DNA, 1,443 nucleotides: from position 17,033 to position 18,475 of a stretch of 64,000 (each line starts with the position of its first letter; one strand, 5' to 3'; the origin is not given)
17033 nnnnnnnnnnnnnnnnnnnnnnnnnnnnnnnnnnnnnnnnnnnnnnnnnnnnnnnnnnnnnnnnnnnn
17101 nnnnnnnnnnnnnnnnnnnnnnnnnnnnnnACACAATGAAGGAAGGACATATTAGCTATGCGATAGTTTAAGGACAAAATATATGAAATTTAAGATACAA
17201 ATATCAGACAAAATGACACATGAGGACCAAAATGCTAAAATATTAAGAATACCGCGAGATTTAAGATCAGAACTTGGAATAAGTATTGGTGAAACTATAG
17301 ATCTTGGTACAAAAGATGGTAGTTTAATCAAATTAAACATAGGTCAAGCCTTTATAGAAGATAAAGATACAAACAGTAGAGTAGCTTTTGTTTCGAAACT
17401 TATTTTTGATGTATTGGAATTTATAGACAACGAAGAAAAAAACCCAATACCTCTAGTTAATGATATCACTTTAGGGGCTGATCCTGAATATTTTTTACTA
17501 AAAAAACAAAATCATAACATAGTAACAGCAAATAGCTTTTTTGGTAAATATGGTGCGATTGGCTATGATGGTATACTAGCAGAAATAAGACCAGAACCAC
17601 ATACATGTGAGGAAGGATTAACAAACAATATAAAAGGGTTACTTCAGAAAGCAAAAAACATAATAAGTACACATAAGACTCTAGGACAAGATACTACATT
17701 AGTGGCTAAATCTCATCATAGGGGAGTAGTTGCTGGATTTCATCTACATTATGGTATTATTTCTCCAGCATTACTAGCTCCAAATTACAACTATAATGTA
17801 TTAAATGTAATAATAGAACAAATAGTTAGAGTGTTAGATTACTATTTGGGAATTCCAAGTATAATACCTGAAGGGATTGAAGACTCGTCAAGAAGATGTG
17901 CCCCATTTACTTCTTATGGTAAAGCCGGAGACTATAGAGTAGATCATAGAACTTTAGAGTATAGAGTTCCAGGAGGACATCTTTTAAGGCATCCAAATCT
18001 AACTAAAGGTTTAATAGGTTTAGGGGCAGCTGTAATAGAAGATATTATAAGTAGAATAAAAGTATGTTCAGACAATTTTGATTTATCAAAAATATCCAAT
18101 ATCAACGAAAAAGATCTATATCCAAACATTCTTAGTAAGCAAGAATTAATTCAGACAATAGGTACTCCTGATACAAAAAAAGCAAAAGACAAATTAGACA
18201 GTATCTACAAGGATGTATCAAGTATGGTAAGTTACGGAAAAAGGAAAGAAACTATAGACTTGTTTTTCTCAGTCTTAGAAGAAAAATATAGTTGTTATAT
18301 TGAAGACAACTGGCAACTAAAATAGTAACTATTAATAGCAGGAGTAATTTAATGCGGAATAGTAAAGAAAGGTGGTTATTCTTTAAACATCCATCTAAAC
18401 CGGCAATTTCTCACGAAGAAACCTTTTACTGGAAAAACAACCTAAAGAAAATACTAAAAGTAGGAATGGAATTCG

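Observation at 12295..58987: In both arrays attC polarity opposes phage transcription, and cassette genes are antisense to their attC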

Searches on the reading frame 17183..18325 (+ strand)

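Call 18: search_protein_families(library=phrogs, max_evalue=0.00001, proteins=[window:17183-18325:+])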
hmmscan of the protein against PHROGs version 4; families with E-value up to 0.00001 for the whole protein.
window:17183-18325:+ (380 aa): 1 family
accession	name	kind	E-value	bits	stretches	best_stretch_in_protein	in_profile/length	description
phrog_3815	-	other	4.7e-13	49.9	1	183-322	136-265/268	COOH.NH2 ligase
